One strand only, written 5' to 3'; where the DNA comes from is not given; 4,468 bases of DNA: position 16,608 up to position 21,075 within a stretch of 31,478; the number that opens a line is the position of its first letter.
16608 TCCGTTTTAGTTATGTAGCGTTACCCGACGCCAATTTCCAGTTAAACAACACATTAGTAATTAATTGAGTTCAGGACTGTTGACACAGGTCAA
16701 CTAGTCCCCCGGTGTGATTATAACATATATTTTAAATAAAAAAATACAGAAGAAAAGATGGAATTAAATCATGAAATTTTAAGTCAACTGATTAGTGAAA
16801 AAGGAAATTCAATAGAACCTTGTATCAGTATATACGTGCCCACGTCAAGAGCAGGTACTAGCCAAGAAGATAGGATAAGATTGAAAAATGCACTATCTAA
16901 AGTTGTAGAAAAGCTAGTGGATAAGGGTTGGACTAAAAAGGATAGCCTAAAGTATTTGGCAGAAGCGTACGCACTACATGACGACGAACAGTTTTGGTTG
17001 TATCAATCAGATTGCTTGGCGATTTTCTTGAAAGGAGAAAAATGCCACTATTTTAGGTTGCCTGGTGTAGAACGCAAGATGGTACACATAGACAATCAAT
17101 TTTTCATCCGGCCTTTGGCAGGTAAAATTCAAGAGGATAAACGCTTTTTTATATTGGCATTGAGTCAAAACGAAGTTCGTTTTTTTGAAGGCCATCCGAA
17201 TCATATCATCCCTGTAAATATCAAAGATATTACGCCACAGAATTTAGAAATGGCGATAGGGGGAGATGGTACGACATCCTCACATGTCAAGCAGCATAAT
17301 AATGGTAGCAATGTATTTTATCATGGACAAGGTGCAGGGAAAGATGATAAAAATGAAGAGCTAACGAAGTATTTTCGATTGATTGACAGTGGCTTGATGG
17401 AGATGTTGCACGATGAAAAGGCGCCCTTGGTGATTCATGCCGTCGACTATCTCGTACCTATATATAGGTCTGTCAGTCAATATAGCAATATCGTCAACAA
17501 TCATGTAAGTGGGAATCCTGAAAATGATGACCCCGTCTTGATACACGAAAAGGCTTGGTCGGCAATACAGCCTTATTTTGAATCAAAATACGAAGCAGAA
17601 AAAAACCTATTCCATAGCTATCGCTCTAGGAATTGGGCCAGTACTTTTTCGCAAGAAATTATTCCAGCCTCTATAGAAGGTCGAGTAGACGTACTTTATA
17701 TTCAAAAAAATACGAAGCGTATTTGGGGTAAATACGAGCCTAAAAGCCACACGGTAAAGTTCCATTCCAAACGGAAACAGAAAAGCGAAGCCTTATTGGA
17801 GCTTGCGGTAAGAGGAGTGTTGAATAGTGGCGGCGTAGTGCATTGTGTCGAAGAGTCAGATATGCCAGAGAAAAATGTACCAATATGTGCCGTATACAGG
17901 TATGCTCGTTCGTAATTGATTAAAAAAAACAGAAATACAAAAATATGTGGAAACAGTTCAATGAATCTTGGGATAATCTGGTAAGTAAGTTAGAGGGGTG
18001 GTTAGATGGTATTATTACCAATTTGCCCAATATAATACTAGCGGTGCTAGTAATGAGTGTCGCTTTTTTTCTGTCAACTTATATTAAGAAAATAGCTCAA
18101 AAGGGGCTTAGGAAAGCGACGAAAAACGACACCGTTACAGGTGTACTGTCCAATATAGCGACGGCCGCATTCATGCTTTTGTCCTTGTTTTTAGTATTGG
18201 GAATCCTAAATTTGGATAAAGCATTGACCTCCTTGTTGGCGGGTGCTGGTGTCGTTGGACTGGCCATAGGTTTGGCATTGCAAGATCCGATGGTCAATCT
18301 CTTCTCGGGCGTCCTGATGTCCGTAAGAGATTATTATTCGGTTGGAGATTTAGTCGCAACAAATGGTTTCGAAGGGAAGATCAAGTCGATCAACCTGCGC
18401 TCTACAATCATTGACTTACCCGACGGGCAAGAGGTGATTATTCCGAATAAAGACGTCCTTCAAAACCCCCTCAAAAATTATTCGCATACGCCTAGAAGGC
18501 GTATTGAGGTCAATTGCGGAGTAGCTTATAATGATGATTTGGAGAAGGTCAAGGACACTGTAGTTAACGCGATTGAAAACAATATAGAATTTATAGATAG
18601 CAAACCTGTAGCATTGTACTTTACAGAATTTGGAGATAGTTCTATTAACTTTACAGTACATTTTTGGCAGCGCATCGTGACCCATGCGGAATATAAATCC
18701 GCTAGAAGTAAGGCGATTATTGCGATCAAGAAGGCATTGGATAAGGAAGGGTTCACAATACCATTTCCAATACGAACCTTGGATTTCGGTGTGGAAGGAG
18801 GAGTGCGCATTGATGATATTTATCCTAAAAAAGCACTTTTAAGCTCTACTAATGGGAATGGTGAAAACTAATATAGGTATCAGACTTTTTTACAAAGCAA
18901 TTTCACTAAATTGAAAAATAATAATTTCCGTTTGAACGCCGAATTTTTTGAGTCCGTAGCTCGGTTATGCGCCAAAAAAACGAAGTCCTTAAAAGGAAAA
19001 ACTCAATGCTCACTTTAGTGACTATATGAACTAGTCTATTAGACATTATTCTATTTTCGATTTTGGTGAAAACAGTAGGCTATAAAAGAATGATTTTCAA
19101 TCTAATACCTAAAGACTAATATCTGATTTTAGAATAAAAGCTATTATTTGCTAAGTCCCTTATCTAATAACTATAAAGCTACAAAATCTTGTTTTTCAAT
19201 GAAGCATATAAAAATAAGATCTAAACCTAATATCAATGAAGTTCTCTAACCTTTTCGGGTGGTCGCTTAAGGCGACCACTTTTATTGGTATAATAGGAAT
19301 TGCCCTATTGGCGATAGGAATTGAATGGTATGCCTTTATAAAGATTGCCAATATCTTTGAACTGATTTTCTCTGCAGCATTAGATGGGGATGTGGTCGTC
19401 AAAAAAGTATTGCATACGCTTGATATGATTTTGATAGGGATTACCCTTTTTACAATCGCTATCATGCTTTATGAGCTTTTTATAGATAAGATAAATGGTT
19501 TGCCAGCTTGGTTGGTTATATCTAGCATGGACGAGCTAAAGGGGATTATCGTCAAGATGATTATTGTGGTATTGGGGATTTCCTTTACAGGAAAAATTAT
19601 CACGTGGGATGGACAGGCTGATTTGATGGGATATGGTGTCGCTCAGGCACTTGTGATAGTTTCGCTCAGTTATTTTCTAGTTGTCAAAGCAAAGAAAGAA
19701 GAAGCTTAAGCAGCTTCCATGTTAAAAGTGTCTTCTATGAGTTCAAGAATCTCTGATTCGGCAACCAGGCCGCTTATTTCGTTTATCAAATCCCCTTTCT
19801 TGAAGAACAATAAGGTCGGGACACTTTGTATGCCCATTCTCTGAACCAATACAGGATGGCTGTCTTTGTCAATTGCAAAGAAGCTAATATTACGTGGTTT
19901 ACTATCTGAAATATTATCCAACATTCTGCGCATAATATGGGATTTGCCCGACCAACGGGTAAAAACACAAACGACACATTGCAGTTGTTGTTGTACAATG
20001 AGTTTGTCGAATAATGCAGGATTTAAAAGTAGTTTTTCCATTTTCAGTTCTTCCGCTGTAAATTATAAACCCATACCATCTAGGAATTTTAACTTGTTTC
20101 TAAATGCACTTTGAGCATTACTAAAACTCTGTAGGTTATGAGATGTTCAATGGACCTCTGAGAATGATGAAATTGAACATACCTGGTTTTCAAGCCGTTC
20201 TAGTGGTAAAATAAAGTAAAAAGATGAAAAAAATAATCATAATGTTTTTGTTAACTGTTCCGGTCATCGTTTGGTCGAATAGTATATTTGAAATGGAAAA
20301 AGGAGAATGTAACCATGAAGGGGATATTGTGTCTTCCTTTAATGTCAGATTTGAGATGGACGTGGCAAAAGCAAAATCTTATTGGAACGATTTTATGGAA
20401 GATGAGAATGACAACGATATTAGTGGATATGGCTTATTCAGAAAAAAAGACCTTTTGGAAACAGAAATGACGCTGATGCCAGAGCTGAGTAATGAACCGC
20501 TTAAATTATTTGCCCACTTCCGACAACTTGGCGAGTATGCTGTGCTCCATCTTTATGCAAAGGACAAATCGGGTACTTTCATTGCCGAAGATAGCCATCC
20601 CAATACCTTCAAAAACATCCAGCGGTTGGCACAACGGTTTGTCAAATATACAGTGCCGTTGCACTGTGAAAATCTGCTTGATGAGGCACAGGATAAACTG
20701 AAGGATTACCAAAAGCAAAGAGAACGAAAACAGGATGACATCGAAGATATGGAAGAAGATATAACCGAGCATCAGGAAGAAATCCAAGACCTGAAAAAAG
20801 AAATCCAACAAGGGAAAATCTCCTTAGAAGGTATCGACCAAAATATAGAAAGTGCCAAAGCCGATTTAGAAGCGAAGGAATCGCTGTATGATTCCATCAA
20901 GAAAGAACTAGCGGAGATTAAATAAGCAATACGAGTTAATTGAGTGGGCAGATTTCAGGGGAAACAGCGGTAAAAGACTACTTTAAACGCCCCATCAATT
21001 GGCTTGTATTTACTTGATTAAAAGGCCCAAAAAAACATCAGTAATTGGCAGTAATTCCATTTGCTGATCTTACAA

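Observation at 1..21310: Self-contained ECF-sigma general-stress/dormancy regulon: eight copies of one promoter motif across the island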

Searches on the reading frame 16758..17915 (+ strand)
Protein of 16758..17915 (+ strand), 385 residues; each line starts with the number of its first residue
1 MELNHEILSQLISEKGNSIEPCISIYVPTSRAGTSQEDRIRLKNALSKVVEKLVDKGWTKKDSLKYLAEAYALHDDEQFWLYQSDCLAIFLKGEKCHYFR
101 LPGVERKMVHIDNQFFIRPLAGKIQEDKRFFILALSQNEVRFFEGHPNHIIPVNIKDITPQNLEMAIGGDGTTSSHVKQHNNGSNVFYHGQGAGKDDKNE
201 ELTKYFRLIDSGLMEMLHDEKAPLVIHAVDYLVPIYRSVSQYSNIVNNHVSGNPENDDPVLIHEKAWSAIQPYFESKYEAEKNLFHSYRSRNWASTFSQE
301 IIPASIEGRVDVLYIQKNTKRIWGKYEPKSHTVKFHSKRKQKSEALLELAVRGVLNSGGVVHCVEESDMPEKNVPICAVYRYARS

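Call 7: search_protein_families(library=pfam, proteins=[window:16758-17915:+], max_evalue=0.01)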
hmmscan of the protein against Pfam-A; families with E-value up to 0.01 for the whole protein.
window:16758-17915:+ (385 aa): 5 families
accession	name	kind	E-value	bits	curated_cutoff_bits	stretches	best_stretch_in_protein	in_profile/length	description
PF18849.6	baeRF_family7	-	2.1e-40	138.7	27.2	1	130-272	1-144/144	Bacterial archaeo-eukaryotic release factor family 7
PF18848.6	baeRF_family6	-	1.1e-35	123.6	27.5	1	129-271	2-148/149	Bacterial archaeo-eukaryotic release factor family 6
PF18845.6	baeRF_family3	-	2.2e-35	122.9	31.5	1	129-309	1-168/168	Bacterial archaeo-eukaryotic release factor family 3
PF18851.6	baeRF_family8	-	1.9e-16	60.7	27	1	129-258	3-121/141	Bacterial archaeo-eukaryotic release factor family 8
PF18855.6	baeRF_family11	-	3.7e-16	60.2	27.2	1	130-258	4-121/139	Bacterial archaeo-eukaryotic release factor family 11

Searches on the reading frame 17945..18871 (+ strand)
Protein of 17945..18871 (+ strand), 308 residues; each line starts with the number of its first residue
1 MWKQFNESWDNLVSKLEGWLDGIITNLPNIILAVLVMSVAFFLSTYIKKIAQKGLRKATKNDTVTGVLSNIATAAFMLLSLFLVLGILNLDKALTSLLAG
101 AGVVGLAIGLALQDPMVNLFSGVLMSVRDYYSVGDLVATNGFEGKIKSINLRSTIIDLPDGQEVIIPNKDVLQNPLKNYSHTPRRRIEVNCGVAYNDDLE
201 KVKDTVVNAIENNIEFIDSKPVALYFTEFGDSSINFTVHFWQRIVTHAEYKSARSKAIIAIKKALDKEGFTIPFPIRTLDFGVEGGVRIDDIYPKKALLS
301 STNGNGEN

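Call 7: search_protein_families(library=pfam, proteins=[window:17945-18871:+], max_evalue=0.01)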
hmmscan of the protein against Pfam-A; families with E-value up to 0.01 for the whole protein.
window:17945-18871:+ (308 aa): 4 families
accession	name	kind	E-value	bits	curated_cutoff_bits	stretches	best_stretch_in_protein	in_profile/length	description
PF00924.24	MS_channel_2nd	-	1.3e-18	67.3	20.2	1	117-181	4-68/68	Mechanosensitive ion channel, beta-domain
PF21082.3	MS_channel_3rd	-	4.1e-14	53.2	21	1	187-269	1-85/88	Mechanosensitive ion channel MscS, C-terminal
PF05552.17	MS_channel_1st_1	-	1.8e-06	28.1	22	1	17-59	4-46/50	Mechanosensitive ion channel, conserved TM helix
PF21088.3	MS_channel_1st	-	0.00074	19.9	23.1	1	75-113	6-42/42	Mechanosensitive ion channel, transmembrane helices 2/3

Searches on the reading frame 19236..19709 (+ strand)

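Call 7: search_protein_families(library=pfam, proteins=[window:19236-19709:+], max_evalue=0.01)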
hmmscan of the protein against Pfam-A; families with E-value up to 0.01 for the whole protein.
window:19236-19709:+ (157 aa): 1 family
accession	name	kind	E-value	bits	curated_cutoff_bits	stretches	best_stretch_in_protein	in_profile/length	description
PF03350.21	UPF0114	-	1.9e-15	57.5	23.1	1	9-120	2-116/117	Uncharacterized protein family, UPF0114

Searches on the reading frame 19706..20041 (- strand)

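Call 7: search_protein_families(library=pfam, proteins=[window:19706-20041:-], max_evalue=0.01)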
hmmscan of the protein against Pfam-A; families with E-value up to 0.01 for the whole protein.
window:19706-20041:- (111 aa): 4 families
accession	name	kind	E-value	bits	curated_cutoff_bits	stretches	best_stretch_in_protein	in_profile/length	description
PF00085.26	Thioredoxin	-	1.6e-12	47.8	23.5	1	6-103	5-102/103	Thioredoxin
PF13098.12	Thioredoxin_2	-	9.2e-05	23.2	27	1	43-101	47-103/104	Thioredoxin-like domain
PF07449.17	HyaE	-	0.00025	21.5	22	1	56-92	67-102/108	Hydrogenase-1 expression protein HyaE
PF04756.19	OST3_OST6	-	0.0013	18.7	27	1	43-82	66-104/294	OST3 / OST6 family, transporter family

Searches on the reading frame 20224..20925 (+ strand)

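Call 7: search_protein_families(library=pfam, proteins=[window:20224-20925:+], max_evalue=0.01)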
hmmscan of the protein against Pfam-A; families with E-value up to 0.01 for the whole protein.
window:20224-20925:+ (233 aa): 4 families
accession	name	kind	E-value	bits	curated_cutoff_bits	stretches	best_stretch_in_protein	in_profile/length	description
PF05667.16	CCDC22_CC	-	0.00068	19.3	39.2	1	151-224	195-272/477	CCDC22 protein coiled-coil region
PF11932.13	DUF3450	-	0.002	17.9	32.6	1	149-227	15-93/241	Protein of unknown function (DUF3450)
PF13815.11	Dzip-like_N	-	0.0026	18.1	27.9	1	126-194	54-117/118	Iguana/Dzip1-like DAZ-interacting protein N-terminal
PF09762.14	CCDC93_CC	-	0.0027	17.3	30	1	150-220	129-201/429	CCDC93 coiled-coil domain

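Call 16: search_protein_families(library=ncbifam, proteins=[window:20224-20925:+], max_evalue=0.01)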
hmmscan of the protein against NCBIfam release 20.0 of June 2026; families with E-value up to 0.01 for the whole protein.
window:20224-20925:+ (233 aa): 14 families
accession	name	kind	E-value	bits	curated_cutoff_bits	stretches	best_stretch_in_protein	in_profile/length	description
TIGR04523.1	Mplasa_alph_rch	subfamily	4.4e-06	24.9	270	1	149-231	404-486/745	helix-rich protein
NF045487.1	ASRP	equivalog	9e-06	24.6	300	1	152-232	144-230/593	archaea-specific SMC-related protein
NF038350.1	taxis_HmpF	equivalog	5.4e-05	21.7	200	1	148-230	223-305/553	pilus motility taxis protein HmpF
TIGR02169.1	SMC_prok_A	equivalog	9.1e-05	20.3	729.4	1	147-233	700-786/1165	chromosome segregation protein SMC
TIGR02168.1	SMC_prok_B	equivalog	0.00018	19.4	567.35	1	151-228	750-827/1181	chromosome segregation protein SMC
TIGR04527.1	mycoplas_twoTM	subfamily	0.0016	18.2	125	1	148-233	38-120/248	MG_279/MG_280 family protein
NF052320.1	Cbp1_fam_LP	subfamily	0.0018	17.9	90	1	149-231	67-148/286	Cbp1 family collagen-binding glycoprotein adhesin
NF041034.1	Rad50_Sulf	equivalog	0.0019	16.1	1000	1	149-227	249-332/872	DNA double-strand break repair ATPase Rad50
NF033928.1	alph_xenorhab_A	subfamily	0.0027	17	125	1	122-225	80-177/339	alpha-xenorhabdolysin family binary toxin subunit A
NF040738.1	nickel_Mua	equivalog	0.0029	17.7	75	1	153-222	42-111/185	nickel-binding protein Mua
TIGR04320.1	Surf_Exclu_PgrA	domain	0.003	16.9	70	1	153-231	273-347/360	SEC10/PgrA surface exclusion domain-containing protein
NF002244.0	PRK01156.1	equivalog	0.0044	15.1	847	1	151-232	163-244/895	DNA double-strand break repair ATPase Rad50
NF041035.1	Rad50_Halo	equivalog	0.0049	15.3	1000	1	150-231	234-318/883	DNA double-strand break repair ATPase Rad50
NF002572.0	PRK02224.1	equivalog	0.0088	14.4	1087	1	152-228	236-315/888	DNA double-strand break repair ATPase Rad50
